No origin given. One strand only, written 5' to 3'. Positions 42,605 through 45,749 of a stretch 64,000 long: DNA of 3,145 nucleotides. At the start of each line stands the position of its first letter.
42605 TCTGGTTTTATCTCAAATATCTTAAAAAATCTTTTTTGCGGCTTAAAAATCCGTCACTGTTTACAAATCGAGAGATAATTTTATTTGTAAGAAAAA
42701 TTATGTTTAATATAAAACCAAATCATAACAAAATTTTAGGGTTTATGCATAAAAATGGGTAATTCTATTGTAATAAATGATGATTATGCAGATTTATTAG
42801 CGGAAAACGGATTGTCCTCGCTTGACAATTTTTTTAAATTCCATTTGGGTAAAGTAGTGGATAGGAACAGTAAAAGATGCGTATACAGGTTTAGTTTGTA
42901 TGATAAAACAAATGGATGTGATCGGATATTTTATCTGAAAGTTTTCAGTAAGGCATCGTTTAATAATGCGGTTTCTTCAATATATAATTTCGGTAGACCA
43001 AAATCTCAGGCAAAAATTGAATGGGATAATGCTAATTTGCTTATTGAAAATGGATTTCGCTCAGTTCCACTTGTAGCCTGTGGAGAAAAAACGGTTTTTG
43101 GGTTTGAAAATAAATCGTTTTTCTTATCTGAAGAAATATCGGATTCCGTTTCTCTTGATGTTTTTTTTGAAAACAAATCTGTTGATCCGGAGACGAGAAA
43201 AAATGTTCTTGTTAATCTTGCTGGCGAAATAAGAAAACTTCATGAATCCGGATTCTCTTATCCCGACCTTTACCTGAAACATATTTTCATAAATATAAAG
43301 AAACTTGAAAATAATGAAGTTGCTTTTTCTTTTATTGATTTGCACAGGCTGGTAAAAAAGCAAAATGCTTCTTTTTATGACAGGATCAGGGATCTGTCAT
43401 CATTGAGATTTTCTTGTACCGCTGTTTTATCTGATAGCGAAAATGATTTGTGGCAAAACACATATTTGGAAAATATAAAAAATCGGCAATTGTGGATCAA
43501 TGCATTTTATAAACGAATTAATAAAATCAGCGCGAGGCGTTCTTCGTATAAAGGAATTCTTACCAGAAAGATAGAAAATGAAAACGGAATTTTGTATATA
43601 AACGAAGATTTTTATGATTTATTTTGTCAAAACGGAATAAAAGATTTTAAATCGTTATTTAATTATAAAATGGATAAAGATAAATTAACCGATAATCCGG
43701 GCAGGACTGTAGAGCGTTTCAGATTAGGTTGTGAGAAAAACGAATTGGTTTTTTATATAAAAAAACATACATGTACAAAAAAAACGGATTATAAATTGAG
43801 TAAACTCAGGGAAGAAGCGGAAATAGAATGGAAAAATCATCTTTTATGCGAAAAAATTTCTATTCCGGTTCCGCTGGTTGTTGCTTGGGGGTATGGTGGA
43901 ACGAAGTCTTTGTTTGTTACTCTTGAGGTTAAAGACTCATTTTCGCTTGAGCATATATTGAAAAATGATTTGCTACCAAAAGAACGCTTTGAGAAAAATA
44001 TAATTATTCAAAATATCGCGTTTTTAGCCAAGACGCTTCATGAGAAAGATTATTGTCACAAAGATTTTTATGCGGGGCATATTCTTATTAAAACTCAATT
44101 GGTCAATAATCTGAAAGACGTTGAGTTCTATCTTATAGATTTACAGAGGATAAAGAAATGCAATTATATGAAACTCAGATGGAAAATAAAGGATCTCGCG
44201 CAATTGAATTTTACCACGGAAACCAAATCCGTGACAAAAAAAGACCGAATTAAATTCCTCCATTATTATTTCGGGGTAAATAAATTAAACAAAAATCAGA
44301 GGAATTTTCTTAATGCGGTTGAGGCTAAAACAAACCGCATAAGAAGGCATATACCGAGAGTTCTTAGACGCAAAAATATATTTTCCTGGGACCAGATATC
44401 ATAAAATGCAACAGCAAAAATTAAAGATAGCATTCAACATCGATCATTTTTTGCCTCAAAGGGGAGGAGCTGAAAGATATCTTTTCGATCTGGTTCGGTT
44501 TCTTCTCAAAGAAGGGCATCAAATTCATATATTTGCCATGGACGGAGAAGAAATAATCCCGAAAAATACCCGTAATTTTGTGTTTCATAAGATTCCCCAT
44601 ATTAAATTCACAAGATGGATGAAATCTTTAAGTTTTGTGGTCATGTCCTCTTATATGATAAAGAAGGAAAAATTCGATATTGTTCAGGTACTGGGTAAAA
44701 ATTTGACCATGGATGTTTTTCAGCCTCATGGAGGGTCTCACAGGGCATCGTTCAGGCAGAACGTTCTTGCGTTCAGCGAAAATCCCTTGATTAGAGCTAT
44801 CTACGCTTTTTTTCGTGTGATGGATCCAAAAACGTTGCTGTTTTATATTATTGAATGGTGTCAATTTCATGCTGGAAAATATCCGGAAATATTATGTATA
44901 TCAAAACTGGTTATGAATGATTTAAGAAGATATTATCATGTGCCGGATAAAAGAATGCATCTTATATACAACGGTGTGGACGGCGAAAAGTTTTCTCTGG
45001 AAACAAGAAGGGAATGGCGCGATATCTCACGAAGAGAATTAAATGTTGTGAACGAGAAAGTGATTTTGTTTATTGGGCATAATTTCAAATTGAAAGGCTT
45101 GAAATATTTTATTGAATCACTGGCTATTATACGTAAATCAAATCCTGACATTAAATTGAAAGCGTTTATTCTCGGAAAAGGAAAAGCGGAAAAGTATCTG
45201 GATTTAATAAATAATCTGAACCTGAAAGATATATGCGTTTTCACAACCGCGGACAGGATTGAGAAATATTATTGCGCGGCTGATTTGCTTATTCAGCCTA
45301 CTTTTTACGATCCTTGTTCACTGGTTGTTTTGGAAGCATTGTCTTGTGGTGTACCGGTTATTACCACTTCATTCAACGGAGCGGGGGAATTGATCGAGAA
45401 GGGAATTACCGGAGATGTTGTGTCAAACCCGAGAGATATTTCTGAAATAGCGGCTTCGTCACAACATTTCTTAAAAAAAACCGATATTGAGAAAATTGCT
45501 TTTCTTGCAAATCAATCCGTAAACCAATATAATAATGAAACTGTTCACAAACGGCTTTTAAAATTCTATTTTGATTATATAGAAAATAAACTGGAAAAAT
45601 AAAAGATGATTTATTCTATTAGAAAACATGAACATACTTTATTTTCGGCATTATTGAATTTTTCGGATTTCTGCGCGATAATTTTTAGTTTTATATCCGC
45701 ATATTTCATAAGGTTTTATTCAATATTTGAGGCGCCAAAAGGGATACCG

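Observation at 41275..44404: Two adjacent genes that each encode tandem Kdo/WaaP-type LPS-kinase-like domains (four kinase-like domains in a row) inside the LPS-core operon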

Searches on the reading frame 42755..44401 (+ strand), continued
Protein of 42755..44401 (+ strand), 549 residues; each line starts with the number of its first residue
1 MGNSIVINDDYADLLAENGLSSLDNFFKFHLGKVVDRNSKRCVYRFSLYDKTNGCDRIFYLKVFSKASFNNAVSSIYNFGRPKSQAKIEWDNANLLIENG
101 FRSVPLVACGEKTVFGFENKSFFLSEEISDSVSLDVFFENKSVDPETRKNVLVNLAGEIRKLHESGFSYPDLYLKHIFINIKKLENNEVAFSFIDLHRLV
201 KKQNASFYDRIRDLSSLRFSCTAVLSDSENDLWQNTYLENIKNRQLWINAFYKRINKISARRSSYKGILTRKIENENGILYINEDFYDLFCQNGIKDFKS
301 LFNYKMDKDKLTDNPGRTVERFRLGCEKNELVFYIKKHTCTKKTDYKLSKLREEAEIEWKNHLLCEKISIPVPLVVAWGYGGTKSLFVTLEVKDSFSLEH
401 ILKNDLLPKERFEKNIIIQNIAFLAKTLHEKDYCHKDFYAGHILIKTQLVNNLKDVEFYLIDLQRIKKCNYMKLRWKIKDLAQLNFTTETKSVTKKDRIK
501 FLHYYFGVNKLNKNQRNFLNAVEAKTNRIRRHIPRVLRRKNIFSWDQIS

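Call 59: find_encoding_contigs(protein=P0034, flank=7000, max_places=2)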
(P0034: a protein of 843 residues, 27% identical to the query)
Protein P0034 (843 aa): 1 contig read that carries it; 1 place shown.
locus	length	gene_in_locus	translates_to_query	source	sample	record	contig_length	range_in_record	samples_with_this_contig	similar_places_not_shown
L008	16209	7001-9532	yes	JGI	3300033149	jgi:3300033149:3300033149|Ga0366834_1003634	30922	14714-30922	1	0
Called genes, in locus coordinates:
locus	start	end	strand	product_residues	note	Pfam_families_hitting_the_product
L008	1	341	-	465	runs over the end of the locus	PF13375:RnfC_N, PF01512:Complex1_51K, PF10531:SLBB, PF13237:Fer4_10 (weak), PF12838:Fer4_7 (weak), PF13183:Fer4_8 (faint), PF13534:Fer4_17 (faint)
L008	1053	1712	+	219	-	PF00702:Hydrolase, PF13419:HAD_2, PF13242:Hydrolase_like (weak)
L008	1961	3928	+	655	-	PF00122:E1-E2_ATPase, PF00702:Hydrolase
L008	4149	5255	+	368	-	PF01075:Glyco_transf_9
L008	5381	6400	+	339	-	PF00294:PfkB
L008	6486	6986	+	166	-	PF01467:CTP_transf_like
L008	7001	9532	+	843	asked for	PF06293:Kdo, PF00069:Pkinase (faint), PF06293:Kdo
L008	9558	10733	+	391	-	PF13439:Glyco_transf_4, PF13579:Glyco_trans_4_4, PF20706:GT4-conflict (weak), PF13524:Glyco_trans_1_2 (faint), PF00534:Glycos_transf_1, PF13692:Glyco_trans_1_4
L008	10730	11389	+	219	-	PF02660:G3P_acyltransf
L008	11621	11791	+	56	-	-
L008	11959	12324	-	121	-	PF07238:PilZ (weak)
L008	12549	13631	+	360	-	-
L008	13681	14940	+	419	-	PF00924:MS_channel_2nd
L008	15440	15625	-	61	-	-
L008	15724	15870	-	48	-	-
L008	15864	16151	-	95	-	-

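Call 60: find_encoding_contigs(protein=P0037, flank=6000, max_places=2)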
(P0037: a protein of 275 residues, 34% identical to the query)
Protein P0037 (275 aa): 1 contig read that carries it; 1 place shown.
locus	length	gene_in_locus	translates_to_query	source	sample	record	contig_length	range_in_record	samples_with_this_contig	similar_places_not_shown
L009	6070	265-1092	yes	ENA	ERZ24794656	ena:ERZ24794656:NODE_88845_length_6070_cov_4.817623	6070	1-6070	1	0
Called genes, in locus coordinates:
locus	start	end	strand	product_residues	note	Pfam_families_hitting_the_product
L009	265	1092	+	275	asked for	PF06293:Kdo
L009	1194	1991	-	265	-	PF00691:OmpA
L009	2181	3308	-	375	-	-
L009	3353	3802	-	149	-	-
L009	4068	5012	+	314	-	PF00701:DHDPS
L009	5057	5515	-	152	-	-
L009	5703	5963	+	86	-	-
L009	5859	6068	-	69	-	?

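Call 61: search_protein_families(library=pfam, proteins=[P0047, P0057, P0072, P0060, P0082, P0088, P0005, P0034, P0030], max_evalue=0.00001)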
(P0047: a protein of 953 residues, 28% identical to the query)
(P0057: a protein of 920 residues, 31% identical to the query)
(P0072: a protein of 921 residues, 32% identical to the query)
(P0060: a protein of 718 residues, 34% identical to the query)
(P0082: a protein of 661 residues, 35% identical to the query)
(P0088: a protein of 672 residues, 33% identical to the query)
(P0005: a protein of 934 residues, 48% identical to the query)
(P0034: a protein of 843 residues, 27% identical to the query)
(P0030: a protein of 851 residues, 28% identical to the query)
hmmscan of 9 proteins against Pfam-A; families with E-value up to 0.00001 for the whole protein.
P0047 (953 aa): 2 families
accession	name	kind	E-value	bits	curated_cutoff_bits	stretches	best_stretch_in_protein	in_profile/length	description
PF06293.20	Kdo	-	1.1e-37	130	21.3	2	722-922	32-207/207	Lipopolysaccharide kinase (Kdo/WaaP) family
PF01075.23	Glyco_transf_9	-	8.9e-33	114.1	22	1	71-321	4-245/247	Glycosyltransferase family 9 (heptosyltransferase)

P0057 (920 aa): 1 family
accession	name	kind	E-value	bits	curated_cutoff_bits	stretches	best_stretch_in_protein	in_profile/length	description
PF06293.20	Kdo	-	1.1e-38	133.2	21.3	2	676-876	14-207/207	Lipopolysaccharide kinase (Kdo/WaaP) family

P0072 (921 aa): 1 family
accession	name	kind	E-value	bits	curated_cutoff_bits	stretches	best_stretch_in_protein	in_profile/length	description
PF06293.20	Kdo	-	3.6e-38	131.5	21.3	2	673-871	11-207/207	Lipopolysaccharide kinase (Kdo/WaaP) family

P0060 (718 aa): 4 families
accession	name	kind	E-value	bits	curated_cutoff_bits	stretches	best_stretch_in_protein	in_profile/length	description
PF06293.20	Kdo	-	2.8e-34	118.8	21.3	1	480-676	13-207/207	Lipopolysaccharide kinase (Kdo/WaaP) family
PF00535.33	Glycos_transf_2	-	1.4e-23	84.1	23.3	1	4-182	1-166/168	Glycosyl transferase family 2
PF13641.12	Glyco_tranf_2_3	-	1.8e-13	51.5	27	1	3-229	3-220/230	Glycosyltransferase like family 2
PF13632.12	Glyco_trans_2_3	-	4.3e-10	40.2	27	1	82-292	1-183/198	Glycosyl transferase family group 2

P0082 (661 aa): 7 families
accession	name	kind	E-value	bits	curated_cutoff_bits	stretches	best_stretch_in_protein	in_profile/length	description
PF06293.20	Kdo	-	1.9e-30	106.3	21.3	1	410-613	2-207/207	Lipopolysaccharide kinase (Kdo/WaaP) family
PF00534.26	Glycos_transf_1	-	8.5e-30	104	26.4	1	188-354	2-171/172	Glycosyl transferases group 1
PF13692.12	Glyco_trans_1_4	-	1.1e-29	104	27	1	203-339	3-140/142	Glycosyl transferases group 1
PF13439.12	Glyco_transf_4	-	7.4e-21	75.3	28.5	1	15-177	2-169/170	Glycosyltransferase Family 4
PF13579.12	Glyco_trans_4_4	-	2e-08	35.1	29.7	1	15-173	1-158/158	Glycosyl transferase 4-like domain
PF13524.12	Glyco_trans_1_2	-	1.1e-07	32.3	25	1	292-368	68-143/144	Glycosyl transferase-like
PF20706.3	GT4-conflict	-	8.8e-06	25.4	26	0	192-339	189-355/385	Family 4 Glycosyltransferase in conflict systems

P0088 (672 aa): 5 families
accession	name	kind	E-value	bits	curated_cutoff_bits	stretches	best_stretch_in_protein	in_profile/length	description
PF00534.26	Glycos_transf_1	-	1.2e-39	136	26.4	1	193-352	6-169/172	Glycosyl transferases group 1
PF06293.20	Kdo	-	8.9e-33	113.9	21.3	1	457-625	45-207/207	Lipopolysaccharide kinase (Kdo/WaaP) family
PF13692.12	Glyco_trans_1_4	-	9.2e-33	113.9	27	1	203-341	2-141/142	Glycosyl transferases group 1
PF13439.12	Glyco_transf_4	-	1.3e-27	97.3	28.5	1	14-179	1-170/170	Glycosyltransferase Family 4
PF13579.12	Glyco_trans_4_4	-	2.2e-09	38.3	29.7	1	15-174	1-158/158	Glycosyl transferase 4-like domain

P0005 (934 aa): 4 families
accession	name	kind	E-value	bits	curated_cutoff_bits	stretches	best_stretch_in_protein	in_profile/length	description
PF06293.20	Kdo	-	2.4e-45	155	21.3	2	73-225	47-198/207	Lipopolysaccharide kinase (Kdo/WaaP) family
PF00534.26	Glycos_transf_1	-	1.8e-26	93.1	26.4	1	750-903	5-161/172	Glycosyl transferases group 1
PF13692.12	Glyco_trans_1_4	-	4.9e-23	82.4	27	1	762-899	3-141/142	Glycosyl transferases group 1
PF13439.12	Glyco_transf_4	-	1.3e-13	51.7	28.5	1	564-737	2-170/170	Glycosyltransferase Family 4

P0034 (843 aa): 1 family
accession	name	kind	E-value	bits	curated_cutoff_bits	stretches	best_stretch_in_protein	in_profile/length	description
PF06293.20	Kdo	-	8.1e-69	231.6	21.3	3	609-789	28-205/207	Lipopolysaccharide kinase (Kdo/WaaP) family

P0030 (851 aa): 2 families
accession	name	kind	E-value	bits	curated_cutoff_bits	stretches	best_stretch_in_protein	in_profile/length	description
PF06293.20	Kdo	-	2.6e-51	174.4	21.3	3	655-818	59-207/207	Lipopolysaccharide kinase (Kdo/WaaP) family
PF01163.29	RIO1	-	7.8e-06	26.1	22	0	361-453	52-141/187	RIO domain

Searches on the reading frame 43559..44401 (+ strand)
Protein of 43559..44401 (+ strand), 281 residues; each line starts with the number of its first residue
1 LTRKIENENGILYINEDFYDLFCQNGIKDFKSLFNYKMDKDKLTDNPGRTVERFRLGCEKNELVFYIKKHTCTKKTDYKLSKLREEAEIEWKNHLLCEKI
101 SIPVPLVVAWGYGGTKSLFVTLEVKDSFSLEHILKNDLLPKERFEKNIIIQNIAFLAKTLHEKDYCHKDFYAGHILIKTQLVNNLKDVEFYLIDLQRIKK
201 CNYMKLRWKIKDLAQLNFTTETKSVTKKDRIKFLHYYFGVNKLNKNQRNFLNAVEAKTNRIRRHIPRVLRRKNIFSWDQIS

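Call 6: search_protein_families(library=pfam, proteins=[window:43559-44401:+], max_evalue=1)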
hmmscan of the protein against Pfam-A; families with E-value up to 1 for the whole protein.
seq(281 aa): 1 family
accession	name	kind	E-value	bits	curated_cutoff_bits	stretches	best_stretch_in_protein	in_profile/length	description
PF06293.20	Kdo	-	2.2e-20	73.4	21.3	1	48-237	16-207/207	Lipopolysaccharide kinase (Kdo/WaaP) family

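Call 7: search_protein_families(library=ncbifam, proteins=[window:43559-44401:+], max_evalue=1)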
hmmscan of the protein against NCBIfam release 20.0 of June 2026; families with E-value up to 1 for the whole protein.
seq(281 aa): 3 families
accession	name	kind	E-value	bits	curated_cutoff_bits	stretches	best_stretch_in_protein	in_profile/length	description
NF011703.0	PRK15123.1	equivalog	1e-28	100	170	1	58-267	41-263/268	lipopolysaccharide core heptose(I) kinase RfaP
NF002475.0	PRK01723.1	equivalog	7.3e-07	28.5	142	1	80-220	83-211/241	3-deoxy-D-manno-octulosonic acid kinase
NF007174.0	PRK09605.1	equivalog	0.16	10.4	447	1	69-196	367-471/535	bifunctional N(6)-L-threonylcarbamoyladenine synthase/serine/threonine protein kinase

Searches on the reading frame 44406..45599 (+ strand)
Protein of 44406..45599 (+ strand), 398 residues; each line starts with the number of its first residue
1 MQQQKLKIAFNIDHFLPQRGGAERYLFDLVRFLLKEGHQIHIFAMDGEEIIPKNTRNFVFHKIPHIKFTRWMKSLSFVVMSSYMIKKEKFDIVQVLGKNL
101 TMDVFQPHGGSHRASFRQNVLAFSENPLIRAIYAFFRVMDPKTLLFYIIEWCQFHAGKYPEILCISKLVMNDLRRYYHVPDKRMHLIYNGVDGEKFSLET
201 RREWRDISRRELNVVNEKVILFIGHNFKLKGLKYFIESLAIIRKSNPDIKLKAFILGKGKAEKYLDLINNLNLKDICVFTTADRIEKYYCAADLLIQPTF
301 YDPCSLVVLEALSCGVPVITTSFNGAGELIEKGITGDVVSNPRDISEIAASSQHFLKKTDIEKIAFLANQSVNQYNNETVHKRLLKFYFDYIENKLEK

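Call 14: search_protein_families(library=pfam, proteins=[window:44406-45599:+], max_evalue=0.00001)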
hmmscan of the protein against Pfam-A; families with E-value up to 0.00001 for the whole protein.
window:44406-45599:+ (398 aa): 3 families
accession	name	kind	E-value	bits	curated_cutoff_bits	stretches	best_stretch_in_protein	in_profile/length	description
PF00534.26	Glycos_transf_1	-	3.3e-25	89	26.4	1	209-359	6-159/172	Glycosyl transferases group 1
PF13692.12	Glyco_trans_1_4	-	6.3e-25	88.5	27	1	217-356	1-140/142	Glycosyl transferases group 1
PF13439.12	Glyco_transf_4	-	4.7e-20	72.7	28.5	1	20-192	2-167/170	Glycosyltransferase Family 4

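Call 50: search_protein_families(library=ncbifam, proteins=[window:44406-45599:+], max_evalue=0.001)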
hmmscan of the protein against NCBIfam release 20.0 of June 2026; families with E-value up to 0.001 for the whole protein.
window:44406-45599:+ (398 aa): 30 families (the best 25 are shown)
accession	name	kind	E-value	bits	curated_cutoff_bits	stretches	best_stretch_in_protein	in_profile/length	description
TIGR04157.1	glyco_rSAM_CFB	subfamily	6e-26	91.4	400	1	161-393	172-399/406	TIGR04157 family glycosyltransferase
TIGR03999.1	thiol_BshA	equivalog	6.7e-24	84.5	273.7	1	162-389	148-371/375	N-acetyl-alpha-D-glucosaminyl L-malate synthase BshA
TIGR03088.1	stp2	hypoth_equivalog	2.1e-21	76.4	409.05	1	163-361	141-341/374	TIGR03088 family PEP-CTERM/XrtA system glycosyltransferase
TIGR02149.1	glgA_Coryne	subfamily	1.2e-17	64.2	302.4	1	161-344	147-336/391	glycogen synthase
TIGR03449.1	mycothiol_MshA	equivalog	3.5e-17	62.4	462.5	1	170-390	176-402/406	D-inositol-3-phosphate glycosyltransferase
TIGR04063.1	stp3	hypoth_equivalog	3.3e-16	59.2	442.05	1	178-373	176-376/397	TIGR04063 family PEP-CTERM/XrtA system glycosyltransferase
TIGR04047.1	MSMEG_0565_glyc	hypoth_equivalog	1.9e-15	56.9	259.85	1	84-388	67-371/373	MSMEG_0565 family glycosyltransferase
NF012028.0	PRK15484.1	subfamily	2e-15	56.8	618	1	173-386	150-373/380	lipopolysaccharide N-acetylglucosaminyltransferase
NF047684.1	TeichurnBiosyTuaC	equivalog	2.1e-15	56.6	550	1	187-388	190-386/391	teichuronic acid biosynthesis protein TuaC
NF047880.1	glyco_SdgA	exception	1.4e-14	53.5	800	1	215-383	313-482/488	serine-aspartate repeat adhesin O-glycosyltransferase SdgA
NF041876.1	EPS_EpsE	equivalog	4.6e-14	52.5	400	1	182-360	186-363/389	exopolysaccharide biosynthesis GT4 family glycosyltransferase EpsE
NF050063.1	ProtGlycPglJ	equivalog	7.8e-13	48.4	500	1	162-387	148-362/363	N-acetylgalactosamine-N,N'-diacetylbacillosaminyl-diphospho-undecaprenol 4-alpha-N-acetylgalactosaminyltransferase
NF053787.1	GlcN_PG_synth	equivalog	7.3e-12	44.8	480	1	158-389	143-357/361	N-acetylglucosaminyl phosphatidylglycerol synthase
NF038011.1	PelF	equivalog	8.1e-11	41.6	100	1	180-337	278-429/489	GT4 family glycosyltransferase PelF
NF053513.1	Gtran_IagA_BgsA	equivalog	4.7e-10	39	460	1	177-388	123-328/333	LTA glycolipid anchor biosynthesis glycosyltransferase, IagA/BgsA family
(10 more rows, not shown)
